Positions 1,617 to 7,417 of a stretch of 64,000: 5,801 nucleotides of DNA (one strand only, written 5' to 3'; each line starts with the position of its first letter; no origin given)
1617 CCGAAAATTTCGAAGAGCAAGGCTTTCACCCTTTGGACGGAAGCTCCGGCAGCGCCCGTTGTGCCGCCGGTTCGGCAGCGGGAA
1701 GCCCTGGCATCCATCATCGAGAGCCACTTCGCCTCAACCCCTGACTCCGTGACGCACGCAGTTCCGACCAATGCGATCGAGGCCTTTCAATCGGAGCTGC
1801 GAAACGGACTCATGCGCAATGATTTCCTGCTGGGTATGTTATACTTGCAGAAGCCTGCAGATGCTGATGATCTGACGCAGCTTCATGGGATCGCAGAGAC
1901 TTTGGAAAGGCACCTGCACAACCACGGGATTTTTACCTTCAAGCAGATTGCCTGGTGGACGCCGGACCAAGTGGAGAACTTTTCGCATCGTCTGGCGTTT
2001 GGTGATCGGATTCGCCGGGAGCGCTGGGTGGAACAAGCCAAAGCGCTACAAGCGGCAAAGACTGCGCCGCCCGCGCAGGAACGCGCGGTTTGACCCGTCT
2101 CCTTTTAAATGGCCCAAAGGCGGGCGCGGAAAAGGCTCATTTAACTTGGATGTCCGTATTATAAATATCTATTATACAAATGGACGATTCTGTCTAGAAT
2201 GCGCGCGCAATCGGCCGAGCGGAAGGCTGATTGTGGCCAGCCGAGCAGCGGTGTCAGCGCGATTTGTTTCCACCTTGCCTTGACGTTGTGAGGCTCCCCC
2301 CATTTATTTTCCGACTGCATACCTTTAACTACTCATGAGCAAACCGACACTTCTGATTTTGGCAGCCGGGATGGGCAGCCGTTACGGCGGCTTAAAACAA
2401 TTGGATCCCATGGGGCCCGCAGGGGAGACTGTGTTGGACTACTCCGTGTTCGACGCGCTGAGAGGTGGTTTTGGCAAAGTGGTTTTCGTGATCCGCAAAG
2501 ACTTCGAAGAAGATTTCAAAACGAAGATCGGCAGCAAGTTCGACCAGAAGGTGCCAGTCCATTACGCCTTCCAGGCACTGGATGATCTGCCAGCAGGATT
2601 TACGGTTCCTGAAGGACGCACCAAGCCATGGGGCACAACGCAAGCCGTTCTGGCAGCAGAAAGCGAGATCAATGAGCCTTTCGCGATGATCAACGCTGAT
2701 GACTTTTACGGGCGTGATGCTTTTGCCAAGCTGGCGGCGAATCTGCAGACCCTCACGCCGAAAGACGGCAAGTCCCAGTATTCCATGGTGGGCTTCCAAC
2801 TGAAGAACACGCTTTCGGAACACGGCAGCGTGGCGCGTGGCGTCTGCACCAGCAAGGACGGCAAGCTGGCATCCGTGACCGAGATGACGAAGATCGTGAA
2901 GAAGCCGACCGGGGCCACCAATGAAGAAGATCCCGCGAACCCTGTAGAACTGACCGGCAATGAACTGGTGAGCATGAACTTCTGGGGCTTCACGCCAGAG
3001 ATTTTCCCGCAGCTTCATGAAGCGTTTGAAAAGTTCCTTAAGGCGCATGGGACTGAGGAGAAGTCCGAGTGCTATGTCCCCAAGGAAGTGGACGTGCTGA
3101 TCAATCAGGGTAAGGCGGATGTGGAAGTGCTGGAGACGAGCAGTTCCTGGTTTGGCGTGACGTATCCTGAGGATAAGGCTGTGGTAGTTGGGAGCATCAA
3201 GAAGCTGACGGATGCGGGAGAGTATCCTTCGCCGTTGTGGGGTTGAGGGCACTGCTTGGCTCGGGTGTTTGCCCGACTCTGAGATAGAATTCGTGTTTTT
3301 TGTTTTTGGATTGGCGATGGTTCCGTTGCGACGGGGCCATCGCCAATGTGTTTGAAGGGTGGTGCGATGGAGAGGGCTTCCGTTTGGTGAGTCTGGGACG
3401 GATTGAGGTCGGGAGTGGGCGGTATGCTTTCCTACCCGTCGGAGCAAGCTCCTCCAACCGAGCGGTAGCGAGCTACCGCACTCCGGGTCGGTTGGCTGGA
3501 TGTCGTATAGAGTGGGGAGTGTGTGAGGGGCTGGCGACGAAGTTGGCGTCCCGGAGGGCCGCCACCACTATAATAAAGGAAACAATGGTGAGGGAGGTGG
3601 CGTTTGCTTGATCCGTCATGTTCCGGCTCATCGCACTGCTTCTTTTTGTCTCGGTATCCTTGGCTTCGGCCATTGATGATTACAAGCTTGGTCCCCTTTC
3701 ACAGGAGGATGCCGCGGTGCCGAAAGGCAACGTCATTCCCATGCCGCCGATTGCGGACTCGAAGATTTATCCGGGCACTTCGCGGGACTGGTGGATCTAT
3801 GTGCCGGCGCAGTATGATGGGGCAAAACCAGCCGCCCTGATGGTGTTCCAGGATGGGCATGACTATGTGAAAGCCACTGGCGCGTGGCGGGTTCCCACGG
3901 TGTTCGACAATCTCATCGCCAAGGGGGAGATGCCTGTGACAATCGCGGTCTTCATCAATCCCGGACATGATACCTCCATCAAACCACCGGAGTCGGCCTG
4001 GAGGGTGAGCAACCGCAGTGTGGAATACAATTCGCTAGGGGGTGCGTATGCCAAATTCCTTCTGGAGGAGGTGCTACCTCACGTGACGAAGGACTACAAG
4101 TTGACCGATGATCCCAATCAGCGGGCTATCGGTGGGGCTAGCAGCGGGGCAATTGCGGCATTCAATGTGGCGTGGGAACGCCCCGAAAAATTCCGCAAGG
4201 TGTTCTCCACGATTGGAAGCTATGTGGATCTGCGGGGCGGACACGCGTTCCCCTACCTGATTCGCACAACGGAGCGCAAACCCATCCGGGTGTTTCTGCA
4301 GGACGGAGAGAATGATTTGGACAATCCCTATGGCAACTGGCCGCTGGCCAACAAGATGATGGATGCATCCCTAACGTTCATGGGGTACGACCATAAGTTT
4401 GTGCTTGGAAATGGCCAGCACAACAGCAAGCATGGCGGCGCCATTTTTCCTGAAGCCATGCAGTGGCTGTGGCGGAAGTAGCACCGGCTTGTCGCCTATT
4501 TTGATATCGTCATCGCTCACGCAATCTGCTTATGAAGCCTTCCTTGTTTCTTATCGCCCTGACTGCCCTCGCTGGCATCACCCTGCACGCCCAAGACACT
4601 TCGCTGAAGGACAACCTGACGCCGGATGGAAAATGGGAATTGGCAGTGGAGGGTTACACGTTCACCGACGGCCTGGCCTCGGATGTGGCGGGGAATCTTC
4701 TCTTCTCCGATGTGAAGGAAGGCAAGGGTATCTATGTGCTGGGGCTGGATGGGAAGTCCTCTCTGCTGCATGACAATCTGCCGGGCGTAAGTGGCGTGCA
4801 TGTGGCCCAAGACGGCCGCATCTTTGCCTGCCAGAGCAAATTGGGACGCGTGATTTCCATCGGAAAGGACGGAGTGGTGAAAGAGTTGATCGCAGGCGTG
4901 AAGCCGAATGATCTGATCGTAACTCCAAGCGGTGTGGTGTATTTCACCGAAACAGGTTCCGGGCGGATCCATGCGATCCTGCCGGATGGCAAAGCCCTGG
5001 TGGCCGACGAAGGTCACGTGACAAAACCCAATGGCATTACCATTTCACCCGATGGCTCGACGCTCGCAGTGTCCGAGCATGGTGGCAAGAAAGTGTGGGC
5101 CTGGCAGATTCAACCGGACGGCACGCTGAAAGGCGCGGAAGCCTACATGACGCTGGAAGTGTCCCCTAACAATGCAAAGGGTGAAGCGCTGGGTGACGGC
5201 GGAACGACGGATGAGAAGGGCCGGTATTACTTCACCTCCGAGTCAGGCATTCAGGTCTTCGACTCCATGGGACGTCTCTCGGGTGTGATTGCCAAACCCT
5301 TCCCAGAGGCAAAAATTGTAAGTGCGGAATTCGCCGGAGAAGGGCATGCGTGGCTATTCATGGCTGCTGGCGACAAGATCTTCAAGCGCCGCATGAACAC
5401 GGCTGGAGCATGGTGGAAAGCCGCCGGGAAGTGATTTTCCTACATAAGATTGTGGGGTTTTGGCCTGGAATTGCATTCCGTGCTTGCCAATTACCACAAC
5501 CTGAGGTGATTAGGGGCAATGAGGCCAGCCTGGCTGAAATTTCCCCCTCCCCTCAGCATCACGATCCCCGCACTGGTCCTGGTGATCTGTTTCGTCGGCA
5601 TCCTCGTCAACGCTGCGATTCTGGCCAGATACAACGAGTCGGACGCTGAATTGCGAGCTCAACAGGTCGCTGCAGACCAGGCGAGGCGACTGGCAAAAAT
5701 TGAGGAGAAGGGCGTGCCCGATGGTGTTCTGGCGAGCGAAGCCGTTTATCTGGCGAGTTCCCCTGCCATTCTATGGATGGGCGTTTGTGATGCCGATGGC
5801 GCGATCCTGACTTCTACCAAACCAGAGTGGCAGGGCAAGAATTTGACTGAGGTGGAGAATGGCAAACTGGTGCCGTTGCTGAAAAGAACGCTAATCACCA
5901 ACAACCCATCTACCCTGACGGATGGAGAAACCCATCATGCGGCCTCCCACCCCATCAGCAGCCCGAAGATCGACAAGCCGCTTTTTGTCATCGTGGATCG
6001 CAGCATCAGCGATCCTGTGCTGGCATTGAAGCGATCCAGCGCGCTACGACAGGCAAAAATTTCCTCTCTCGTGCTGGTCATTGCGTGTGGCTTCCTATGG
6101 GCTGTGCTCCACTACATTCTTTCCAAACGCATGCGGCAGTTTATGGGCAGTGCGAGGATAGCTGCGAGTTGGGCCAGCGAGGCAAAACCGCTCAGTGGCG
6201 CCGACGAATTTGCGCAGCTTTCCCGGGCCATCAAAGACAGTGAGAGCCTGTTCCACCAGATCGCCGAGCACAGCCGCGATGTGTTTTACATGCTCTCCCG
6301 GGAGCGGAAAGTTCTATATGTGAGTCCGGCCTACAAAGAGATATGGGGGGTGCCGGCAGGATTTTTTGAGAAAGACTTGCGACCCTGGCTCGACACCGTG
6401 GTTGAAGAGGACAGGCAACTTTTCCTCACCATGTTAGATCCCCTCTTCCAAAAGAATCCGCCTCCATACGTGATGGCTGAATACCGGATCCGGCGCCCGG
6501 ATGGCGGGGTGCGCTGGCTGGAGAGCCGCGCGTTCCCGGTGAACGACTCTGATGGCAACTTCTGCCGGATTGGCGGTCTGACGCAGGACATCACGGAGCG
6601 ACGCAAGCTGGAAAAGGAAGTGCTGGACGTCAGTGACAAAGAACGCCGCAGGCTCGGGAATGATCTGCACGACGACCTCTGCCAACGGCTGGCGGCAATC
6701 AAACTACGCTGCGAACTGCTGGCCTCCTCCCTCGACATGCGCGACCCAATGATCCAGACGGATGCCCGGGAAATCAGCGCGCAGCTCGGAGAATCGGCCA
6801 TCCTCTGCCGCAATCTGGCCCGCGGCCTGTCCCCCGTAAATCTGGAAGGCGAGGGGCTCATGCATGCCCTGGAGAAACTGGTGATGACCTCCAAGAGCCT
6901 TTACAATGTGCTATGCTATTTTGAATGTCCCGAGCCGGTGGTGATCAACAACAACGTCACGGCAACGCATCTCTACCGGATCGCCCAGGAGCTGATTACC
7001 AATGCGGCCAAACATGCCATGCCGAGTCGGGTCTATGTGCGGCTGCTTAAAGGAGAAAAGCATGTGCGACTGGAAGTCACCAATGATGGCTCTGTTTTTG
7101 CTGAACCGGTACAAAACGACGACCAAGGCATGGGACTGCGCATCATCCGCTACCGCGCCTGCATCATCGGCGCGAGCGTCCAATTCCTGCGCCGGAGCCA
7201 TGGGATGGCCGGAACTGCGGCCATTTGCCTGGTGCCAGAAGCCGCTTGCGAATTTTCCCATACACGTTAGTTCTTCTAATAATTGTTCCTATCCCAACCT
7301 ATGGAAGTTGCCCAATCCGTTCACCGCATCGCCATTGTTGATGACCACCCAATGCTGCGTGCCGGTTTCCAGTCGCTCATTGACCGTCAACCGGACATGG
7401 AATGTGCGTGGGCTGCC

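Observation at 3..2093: Pro-rich protein carrying about 12 tandem 'QAFS[VI]WTEP[DG]W' repeats, fused to a helix-hairpin-helix-like C-terminal domain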

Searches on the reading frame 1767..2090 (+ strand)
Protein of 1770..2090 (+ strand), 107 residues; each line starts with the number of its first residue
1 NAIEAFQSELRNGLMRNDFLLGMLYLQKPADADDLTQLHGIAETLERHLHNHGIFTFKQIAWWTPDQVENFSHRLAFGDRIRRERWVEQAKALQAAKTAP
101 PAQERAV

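Call 13: search_protein_families(library=pfam, proteins=[window:1770-2090:+], max_evalue=10)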
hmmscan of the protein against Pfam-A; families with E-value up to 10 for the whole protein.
seq(107 aa): 0 families

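Call 30: search_solved_structures(query=window:1770-2090:+, max_evalue=10, show_alignments=3)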
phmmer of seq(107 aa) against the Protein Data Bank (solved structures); distinct sequences matched with E-value up to 10: 3.
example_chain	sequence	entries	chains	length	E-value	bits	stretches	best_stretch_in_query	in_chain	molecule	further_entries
8yy9_O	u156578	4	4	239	1.1e-07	35.2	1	28-94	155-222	Reaction center protein O chain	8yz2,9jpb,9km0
9wqv_a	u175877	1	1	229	1.1e-07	35.2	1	28-94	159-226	NADH:ubiquinone oxidoreductase 41 kd complex i subunit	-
7aih_Aw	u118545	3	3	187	0.8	13.2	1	62-103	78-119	mL89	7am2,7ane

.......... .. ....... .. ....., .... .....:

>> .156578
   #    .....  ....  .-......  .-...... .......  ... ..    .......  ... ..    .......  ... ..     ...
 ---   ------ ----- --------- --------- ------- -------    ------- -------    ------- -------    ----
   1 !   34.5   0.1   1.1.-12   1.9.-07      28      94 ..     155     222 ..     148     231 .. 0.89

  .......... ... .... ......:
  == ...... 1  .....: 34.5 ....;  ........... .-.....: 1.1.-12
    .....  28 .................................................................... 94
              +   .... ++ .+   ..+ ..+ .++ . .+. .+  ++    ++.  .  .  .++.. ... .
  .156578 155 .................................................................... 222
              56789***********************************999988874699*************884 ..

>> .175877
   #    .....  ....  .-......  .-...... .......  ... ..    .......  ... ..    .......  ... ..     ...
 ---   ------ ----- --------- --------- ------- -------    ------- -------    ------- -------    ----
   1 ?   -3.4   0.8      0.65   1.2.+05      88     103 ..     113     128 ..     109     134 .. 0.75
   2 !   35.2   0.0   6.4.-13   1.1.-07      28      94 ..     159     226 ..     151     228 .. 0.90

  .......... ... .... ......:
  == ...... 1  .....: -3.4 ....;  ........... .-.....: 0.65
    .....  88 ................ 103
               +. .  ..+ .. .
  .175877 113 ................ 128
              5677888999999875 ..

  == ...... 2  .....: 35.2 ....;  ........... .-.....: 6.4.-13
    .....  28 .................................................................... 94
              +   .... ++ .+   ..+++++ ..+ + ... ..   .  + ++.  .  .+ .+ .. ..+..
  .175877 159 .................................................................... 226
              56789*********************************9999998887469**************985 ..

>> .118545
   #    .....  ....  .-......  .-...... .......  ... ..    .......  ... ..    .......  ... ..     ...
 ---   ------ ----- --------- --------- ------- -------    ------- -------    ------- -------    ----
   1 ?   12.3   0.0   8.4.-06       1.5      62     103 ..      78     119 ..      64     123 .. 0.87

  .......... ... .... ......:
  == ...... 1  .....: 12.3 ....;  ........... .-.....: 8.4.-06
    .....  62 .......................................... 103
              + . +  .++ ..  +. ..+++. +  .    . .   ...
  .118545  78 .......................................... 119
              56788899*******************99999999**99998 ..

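Call 61: find_homologous_proteins(query=window:1770-2060:+, max_evalue=0.001)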
Query seq(97 aa): no candidate shares three 5-residue words with the query. No homologue found.

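Call 65: search_solved_structures(query=A5, max_evalue=10, show_alignments=0)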
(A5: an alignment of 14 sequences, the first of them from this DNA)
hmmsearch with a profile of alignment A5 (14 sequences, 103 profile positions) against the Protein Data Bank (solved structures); distinct sequences matched with E-value up to 10: 23.
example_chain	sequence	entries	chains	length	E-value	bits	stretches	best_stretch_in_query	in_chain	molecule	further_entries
9wqv_a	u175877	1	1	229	9.9e-13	51.3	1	33-96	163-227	NADH:ubiquinone oxidoreductase 41 kd complex i subunit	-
8yy9_O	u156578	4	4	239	1.8e-11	47.3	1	32-96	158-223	Reaction center protein O chain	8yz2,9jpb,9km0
6ib8_C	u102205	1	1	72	0.021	18.1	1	31-62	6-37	Transcription termination/antitermination protein NusA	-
1wcn_A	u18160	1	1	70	0.023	18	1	32-62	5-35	TRANSCRIPTION ELONGATION PROTEIN NUSA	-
2jzb_B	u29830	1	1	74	0.026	17.8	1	31-62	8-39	Transcription elongation protein nusA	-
6z1p_BP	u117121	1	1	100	0.81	13.1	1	33-65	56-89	mS84,mS84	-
1jpm_A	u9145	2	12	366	1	12.7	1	18-60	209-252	L-Ala-D/L-Glu Epimerase | similar to chloromuconate cycloisomerase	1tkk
5ms0_M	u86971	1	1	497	1.2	12.6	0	31-62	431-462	Transcription termination/antitermination protein NusA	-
1k2f_A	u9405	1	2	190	1.2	12.6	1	65-96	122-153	siah-1A protein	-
5wzz_A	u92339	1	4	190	1.2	12.6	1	65-96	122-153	E3 ubiquitin-protein ligase SIAH1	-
6flq_F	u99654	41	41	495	1.2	12.6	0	31-62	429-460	Transcription termination/antitermination protein NusA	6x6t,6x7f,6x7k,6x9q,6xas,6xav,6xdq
2an6_A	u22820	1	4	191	1.2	12.6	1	65-96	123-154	Ubiquitin ligase SIAH1A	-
8pil_F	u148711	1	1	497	1.2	12.6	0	31-62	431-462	Transcription termination/antitermination protein NusA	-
6z9p_A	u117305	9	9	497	1.2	12.5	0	31-62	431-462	Transcription termination/antitermination protein NusA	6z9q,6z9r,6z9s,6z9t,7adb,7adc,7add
6gov_A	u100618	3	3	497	1.2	12.5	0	31-62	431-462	Transcription termination/antitermination protein NusA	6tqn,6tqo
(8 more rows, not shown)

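Call 70: predict_structure(alignment_id=A5)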
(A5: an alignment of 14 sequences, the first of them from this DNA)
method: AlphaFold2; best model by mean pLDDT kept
length: 108 residues; sequences in the alignment: 14
mean_pLDDT: 90.4   pTM: 0.81
mean pLDDT of the five models: 90.4, 90.0, 89.4, 89.3, 89.1
residues with pLDDT >= 90: 84; 70-90: 16; 50-70: 6; < 50: 2
segments of 3 or more residues with pLDDT < 50: none
pLDDT, mean of each block of 10 residues (from residue 1): 87 93 95 96 94 97 95 89 95 91 57
secondary structure, 60 per line:
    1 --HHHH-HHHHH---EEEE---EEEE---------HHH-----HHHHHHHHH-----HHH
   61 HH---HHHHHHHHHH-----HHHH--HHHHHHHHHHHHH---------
elements in order: H3-6 H8-12 E16-19 E23-26 H44-52 H58-62 H66-75 H81-84 H87-99

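Call 85: find_homologous_proteins(query=A5, max_evalue=0.001)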
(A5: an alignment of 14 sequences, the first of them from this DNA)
Query A5 (14 sequences) (108 aa, profile of the alignment): 7 proteins with E <= 0.001 among 770 candidates.
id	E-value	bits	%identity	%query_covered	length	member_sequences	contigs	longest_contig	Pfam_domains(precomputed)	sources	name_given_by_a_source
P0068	2.3e-28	116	56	74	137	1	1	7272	-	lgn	-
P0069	1.5e-11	62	50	61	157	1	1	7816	-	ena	-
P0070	1.0e-10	59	53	59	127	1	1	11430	-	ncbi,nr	ncbi:proton-conducting membrane transporter, partial [Mesorhizobium sp. IRAMC:0171]|nr:proton-conduc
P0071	7.0e-10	57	47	60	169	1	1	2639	PF14520.13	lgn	-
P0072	2.5e-7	49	44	56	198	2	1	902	-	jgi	jgi:NADH-quinone oxidoreductase subunit E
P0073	3.3e-7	48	46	56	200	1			PF14520.13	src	-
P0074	1.1e-6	46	44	56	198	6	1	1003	PF14520.13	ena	-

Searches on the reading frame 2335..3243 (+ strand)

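Call 8: search_protein_families(library=pfam, proteins=[window:2335-3243:+], max_evalue=0.001)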
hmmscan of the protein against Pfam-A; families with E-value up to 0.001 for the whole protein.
window:2335-3243:+ (303 aa): 2 families
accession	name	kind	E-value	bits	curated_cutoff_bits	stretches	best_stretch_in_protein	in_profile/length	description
PF00483.29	NTP_transferase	-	4.1e-07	30.3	21.2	1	7-272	3-226/245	Nucleotidyl transferase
PF12804.13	NTP_transf_3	-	1.9e-05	25.3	27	1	7-59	2-52/160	MobA-like NTP transferase domain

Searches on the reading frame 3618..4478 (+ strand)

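Call 8: search_protein_families(library=pfam, proteins=[window:3618-4478:+], max_evalue=0.001)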
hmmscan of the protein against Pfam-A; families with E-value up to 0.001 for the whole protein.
window:3618-4478:+ (287 aa): 1 family
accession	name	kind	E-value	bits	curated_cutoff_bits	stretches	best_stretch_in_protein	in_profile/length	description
PF00756.26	Esterase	-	1.5e-15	58.1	22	1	55-198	7-146/251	Putative esterase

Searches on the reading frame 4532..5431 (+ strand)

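Call 8: search_protein_families(library=pfam, proteins=[window:4532-5431:+], max_evalue=0.001)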
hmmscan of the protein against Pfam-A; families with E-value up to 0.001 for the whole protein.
window:4532-5431:+ (300 aa): 2 families
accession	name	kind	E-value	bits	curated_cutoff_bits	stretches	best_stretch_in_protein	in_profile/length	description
PF08450.18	SGL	-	1.2e-15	58.3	26.3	1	50-278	7-243/246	SMP-30/Gluconolactonase/LRE-like region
PF24684.1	Vgb_lyase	-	2.2e-06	27.2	50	1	87-184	184-285/290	Virginiamycin B lyase family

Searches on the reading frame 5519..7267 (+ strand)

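Call 8: search_protein_families(library=pfam, proteins=[window:5519-7267:+], max_evalue=0.001)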
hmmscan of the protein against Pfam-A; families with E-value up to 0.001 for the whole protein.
window:5519-7267:+ (583 aa): 6 families
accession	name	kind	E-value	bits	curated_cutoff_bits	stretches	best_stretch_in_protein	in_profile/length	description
PF08447.18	PAS_3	-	3.1e-16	59.9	25.6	1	266-353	2-87/89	PAS fold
PF07730.19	HisKA_3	-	1.2e-10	42.2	24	1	375-441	1-67/68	Histidine kinase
PF08448.16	PAS_4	-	4e-08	33.9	23.1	1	250-362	2-109/110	PAS fold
PF02518.31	HATPase_c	-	1.3e-06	29.2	26.4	1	482-559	3-94/111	Histidine kinase-, DNA gyrase B-, and HSP90-like ATPase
PF13426.13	PAS_9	-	5.8e-05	23.8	27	1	262-360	10-103/103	PAS domain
PF00989.32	PAS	-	0.00049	20.5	22.6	0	245-358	3-113/113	PAS fold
